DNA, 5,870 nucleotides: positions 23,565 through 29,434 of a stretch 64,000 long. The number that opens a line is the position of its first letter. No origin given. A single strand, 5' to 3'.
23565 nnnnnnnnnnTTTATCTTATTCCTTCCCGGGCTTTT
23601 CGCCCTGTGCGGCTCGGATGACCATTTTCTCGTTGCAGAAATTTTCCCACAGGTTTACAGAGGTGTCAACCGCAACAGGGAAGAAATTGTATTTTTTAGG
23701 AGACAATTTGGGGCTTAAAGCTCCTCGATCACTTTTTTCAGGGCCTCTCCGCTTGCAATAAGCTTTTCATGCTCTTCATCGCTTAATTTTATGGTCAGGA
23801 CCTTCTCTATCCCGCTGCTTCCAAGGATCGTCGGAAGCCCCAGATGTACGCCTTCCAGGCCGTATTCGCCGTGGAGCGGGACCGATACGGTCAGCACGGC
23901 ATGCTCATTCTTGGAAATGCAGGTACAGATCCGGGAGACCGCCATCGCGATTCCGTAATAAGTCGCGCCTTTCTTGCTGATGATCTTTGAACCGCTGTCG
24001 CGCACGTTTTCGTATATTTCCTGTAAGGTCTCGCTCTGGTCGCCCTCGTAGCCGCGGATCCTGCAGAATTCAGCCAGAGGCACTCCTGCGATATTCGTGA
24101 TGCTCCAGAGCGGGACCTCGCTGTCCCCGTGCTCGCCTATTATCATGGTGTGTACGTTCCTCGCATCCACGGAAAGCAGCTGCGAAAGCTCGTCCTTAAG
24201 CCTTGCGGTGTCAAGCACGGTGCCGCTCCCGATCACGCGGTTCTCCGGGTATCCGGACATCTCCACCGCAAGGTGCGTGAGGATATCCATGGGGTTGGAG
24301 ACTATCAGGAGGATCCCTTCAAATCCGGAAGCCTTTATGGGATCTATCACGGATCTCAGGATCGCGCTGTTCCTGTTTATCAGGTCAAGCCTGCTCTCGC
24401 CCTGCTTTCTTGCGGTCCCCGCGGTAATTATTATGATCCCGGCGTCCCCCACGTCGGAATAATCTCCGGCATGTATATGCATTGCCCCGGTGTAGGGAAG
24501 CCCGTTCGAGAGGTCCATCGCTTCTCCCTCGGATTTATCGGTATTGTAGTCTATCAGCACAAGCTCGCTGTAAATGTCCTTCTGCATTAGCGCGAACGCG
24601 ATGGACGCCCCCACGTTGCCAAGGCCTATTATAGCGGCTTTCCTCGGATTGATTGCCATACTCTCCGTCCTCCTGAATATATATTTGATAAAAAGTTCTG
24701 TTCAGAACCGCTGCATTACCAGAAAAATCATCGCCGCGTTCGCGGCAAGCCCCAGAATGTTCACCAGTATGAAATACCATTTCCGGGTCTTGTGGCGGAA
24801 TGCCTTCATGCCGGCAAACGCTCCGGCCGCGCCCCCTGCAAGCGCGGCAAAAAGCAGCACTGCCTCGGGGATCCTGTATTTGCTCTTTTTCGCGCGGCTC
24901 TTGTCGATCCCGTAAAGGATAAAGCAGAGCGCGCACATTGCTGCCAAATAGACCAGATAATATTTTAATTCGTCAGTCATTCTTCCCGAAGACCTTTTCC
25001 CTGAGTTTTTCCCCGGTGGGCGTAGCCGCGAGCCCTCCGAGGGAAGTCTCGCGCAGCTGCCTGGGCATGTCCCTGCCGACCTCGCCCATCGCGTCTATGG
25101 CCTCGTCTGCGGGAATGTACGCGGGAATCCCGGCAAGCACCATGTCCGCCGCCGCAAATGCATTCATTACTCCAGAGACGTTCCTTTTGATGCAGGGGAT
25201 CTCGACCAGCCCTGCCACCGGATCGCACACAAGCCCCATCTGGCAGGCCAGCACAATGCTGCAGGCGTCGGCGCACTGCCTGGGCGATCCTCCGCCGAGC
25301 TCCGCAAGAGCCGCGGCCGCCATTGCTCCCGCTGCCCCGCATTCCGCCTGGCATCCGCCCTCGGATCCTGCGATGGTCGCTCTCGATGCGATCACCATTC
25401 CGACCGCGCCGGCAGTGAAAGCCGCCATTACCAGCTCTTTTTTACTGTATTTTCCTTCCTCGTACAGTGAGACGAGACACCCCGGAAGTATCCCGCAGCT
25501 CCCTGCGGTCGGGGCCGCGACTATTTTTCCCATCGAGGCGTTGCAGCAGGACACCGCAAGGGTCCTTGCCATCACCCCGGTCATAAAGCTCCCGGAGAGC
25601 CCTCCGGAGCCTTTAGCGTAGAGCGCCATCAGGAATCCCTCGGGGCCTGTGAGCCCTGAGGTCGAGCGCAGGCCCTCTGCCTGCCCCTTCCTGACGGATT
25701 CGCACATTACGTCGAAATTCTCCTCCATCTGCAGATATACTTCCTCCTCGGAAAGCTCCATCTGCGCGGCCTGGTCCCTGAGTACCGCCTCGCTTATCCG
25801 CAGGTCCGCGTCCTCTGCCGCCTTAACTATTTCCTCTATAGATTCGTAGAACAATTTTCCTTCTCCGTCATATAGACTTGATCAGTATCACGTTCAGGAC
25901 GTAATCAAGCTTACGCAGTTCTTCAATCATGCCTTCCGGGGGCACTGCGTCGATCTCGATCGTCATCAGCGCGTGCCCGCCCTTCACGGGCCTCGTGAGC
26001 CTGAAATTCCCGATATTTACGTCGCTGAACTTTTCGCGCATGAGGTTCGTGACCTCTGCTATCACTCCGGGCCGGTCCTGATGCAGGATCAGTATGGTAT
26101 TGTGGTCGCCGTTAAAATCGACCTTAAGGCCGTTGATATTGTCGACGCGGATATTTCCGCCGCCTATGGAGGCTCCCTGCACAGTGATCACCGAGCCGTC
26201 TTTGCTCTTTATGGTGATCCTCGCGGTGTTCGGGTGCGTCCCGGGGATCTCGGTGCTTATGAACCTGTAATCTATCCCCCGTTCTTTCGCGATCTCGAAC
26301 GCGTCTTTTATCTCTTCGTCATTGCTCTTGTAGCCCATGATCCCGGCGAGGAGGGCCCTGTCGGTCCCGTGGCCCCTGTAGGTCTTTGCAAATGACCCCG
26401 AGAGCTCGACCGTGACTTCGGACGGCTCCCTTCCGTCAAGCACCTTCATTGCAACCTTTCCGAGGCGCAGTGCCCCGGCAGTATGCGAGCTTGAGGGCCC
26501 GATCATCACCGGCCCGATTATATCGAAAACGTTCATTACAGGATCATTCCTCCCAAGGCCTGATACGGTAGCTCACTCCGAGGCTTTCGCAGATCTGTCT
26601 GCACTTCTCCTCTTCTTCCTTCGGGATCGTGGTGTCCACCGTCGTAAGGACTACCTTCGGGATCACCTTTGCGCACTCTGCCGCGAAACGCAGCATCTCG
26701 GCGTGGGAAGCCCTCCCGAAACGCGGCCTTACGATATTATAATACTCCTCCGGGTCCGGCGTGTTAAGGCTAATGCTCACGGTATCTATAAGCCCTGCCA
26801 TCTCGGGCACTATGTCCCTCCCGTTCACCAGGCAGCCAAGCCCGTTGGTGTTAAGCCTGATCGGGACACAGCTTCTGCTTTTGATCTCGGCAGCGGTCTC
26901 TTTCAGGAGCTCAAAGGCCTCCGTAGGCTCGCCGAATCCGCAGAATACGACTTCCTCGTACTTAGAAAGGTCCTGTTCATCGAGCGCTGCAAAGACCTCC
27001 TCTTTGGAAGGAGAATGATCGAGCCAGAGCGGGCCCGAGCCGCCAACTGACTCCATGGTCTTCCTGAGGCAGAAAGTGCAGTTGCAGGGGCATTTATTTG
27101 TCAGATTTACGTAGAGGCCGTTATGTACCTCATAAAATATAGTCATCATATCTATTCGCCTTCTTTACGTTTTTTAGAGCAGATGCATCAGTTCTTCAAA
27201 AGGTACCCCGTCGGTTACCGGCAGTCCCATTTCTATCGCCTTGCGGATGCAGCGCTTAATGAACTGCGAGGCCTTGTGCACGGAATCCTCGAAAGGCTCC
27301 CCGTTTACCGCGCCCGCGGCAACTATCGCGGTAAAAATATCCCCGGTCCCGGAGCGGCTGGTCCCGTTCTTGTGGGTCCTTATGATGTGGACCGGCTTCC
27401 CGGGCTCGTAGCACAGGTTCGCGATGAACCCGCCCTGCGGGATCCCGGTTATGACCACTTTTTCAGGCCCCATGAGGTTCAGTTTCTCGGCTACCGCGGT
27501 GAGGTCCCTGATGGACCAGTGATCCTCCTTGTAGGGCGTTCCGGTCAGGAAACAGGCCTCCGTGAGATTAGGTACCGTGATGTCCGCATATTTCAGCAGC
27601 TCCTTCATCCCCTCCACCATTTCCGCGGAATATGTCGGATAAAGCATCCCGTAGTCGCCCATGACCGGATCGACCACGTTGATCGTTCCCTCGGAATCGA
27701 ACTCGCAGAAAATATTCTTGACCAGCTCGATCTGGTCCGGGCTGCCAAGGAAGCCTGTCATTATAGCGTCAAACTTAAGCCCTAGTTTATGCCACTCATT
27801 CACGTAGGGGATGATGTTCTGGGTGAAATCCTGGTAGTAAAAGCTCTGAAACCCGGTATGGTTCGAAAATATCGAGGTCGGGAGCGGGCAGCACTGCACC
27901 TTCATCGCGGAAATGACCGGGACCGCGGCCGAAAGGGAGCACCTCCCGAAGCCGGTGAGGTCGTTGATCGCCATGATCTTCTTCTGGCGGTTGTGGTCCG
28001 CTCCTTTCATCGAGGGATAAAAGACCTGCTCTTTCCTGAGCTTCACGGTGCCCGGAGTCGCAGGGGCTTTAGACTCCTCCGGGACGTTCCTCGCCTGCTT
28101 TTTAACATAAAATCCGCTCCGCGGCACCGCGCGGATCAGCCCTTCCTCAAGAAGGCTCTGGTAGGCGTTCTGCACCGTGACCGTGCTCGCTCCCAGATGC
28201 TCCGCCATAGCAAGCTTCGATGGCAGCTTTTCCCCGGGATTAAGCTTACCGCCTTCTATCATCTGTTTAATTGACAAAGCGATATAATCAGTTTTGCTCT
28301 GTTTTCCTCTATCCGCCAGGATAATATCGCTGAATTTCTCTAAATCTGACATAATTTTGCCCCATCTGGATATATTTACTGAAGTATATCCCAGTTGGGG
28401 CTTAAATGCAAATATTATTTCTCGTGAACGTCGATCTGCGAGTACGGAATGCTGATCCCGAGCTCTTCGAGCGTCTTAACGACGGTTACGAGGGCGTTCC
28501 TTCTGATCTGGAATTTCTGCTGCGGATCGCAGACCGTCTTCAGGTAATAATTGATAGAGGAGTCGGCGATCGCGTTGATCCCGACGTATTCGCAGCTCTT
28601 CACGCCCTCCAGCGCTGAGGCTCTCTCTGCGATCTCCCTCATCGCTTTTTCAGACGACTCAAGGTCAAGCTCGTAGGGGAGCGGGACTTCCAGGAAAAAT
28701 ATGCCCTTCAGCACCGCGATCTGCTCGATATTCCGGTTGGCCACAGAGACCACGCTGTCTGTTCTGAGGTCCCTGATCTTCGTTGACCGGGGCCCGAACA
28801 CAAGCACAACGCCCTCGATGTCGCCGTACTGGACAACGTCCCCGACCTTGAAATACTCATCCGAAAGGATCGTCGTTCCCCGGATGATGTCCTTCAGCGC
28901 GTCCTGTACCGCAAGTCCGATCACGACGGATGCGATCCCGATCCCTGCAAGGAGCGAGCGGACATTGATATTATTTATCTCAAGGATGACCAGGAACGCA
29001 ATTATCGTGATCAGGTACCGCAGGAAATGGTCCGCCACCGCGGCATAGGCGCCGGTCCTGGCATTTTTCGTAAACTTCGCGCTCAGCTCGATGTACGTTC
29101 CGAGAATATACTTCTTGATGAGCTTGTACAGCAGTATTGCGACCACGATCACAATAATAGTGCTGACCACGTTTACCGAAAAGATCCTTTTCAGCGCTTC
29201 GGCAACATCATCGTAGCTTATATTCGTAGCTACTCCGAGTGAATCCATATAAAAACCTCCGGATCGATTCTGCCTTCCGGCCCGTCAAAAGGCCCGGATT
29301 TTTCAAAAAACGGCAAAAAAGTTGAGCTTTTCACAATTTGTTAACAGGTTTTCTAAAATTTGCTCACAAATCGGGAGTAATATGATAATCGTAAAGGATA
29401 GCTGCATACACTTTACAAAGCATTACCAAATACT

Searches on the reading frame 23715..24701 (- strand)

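Call 27: search_protein_families(library=pfam, proteins=[window:23715-24701:-], max_evalue=0.001)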
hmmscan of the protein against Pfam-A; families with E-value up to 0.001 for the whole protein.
window:23715-24701:- (328 aa): 2 families
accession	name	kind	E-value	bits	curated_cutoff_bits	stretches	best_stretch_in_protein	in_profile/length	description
PF00056.29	Ldh_1_N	-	8.7e-39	133.2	27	1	21-158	2-141/141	lactate/malate dehydrogenase, NAD binding domain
PF02866.23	Ldh_1_C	-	1.7e-38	132.8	22.6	1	161-327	1-169/174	lactate/malate dehydrogenase, alpha/beta C-terminal domain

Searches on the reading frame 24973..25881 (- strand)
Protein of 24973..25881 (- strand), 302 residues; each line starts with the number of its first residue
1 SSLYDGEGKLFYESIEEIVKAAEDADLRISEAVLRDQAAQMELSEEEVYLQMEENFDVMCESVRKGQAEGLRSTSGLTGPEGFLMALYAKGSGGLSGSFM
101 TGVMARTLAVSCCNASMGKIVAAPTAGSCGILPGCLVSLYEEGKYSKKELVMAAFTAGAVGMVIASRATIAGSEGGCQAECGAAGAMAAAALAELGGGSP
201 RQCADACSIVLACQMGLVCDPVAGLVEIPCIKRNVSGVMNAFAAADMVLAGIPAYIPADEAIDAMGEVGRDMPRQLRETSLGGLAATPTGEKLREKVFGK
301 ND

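Call 27: search_protein_families(library=pfam, proteins=[window:24973-25881:-], max_evalue=0.001)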
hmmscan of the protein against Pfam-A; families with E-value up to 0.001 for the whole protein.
window:24973-25881:- (302 aa): 1 family
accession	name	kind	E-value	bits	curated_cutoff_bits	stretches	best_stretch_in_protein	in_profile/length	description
PF03313.21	SDH_alpha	-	9.9e-74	248.7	26.4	1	25-285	2-260/260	Serine dehydratase alpha chain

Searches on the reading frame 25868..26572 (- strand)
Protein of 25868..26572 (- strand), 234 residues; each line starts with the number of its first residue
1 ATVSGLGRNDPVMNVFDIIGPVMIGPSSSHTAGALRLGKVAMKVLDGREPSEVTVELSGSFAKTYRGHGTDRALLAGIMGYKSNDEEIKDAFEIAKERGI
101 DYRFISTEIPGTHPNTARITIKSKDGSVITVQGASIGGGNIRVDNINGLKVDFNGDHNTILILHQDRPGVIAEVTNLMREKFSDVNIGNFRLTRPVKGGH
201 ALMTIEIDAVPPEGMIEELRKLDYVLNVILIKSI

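Call 12: search_protein_families(library=pfam, proteins=[window:25868-26572:-], max_evalue=0.001)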
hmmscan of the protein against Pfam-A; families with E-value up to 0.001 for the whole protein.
window:25868-26572:- (234 aa): 4 families
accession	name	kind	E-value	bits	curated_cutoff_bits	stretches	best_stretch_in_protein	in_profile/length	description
PF03315.21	SDH_beta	-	1.1e-17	65.2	26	1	15-96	2-86/155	Serine dehydratase beta chain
PF22629.2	ACT_AHAS_ss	-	1.9e-06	28.3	27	1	160-226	1-66/67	AHAS small subunit-like ACT domain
PF01842.31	ACT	-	1.9e-06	28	27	1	159-222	2-64/66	ACT domain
PF19304.4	PGDH_inter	-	1.7e-05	25.4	27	1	36-146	11-118/119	D-3-phosphoglycerate dehydrogenase intervening domain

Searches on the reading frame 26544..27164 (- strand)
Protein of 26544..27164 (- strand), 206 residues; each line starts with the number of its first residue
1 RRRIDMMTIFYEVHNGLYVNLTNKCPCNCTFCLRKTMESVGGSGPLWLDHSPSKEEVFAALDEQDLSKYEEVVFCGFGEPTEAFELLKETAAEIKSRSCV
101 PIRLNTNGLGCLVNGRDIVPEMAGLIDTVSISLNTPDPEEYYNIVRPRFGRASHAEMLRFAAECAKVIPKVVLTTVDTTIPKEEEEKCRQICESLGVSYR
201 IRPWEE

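Call 12: search_protein_families(library=pfam, proteins=[window:26544-27164:-], max_evalue=0.001)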
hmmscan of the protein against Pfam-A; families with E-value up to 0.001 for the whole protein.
window:26544-27164:- (206 aa): 1 family
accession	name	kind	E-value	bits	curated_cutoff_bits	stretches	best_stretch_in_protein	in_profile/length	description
PF04055.27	Radical_SAM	-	9e-16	58.9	29.5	1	19-193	1-164/166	Radical SAM superfamily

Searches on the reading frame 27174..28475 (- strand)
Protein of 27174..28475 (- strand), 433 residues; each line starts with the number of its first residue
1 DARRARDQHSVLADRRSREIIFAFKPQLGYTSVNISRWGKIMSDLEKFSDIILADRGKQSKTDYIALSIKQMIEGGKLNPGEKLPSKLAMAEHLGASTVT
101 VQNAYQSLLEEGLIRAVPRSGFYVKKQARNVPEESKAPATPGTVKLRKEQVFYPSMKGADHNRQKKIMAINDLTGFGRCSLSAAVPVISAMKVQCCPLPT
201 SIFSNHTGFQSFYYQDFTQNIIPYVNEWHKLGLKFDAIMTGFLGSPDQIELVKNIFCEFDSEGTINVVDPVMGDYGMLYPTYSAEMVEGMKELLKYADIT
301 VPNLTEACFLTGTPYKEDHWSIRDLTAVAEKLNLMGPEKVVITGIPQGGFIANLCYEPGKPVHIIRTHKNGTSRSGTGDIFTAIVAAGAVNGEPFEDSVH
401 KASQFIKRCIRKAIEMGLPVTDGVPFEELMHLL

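Call 12: search_protein_families(library=pfam, proteins=[window:27174-28475:-], max_evalue=0.001)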
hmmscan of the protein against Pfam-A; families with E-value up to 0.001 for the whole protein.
window:27174-28475:- (433 aa): 3 families
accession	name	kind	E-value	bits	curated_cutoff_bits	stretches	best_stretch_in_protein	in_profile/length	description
PF08543.17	Phos_pyr_kin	-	1.7e-24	87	27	1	186-417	13-239/246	Phosphomethylpyrimidine kinase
PF00392.27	GntR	-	1.6e-13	50.5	27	1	64-124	4-64/64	Bacterial regulatory proteins, gntR family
PF00294.29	PfkB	-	9.7e-12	45.3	25.8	1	277-403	165-283/302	pfkB family carbohydrate kinase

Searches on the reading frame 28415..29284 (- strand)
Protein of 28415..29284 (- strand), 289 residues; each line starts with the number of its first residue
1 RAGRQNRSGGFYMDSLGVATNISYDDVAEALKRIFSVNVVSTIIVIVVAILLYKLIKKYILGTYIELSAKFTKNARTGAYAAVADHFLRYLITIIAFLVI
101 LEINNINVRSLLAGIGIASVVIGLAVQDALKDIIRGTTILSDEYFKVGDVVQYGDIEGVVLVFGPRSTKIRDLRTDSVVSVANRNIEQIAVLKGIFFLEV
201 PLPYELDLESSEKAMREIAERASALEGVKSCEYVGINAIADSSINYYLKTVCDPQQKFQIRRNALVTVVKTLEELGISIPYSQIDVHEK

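Call 12: search_protein_families(library=pfam, proteins=[window:28415-29284:-], max_evalue=0.001)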
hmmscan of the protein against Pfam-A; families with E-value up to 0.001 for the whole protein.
window:28415-29284:- (289 aa): 2 families
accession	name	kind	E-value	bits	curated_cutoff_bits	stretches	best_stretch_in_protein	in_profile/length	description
PF00924.24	MS_channel_2nd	-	5.5e-10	39.6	20.2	1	129-186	2-58/68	Mechanosensitive ion channel, beta-domain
PF21088.3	MS_channel_1st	-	8e-07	29.4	23.1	1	88-127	3-42/42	Mechanosensitive ion channel, transmembrane helices 2/3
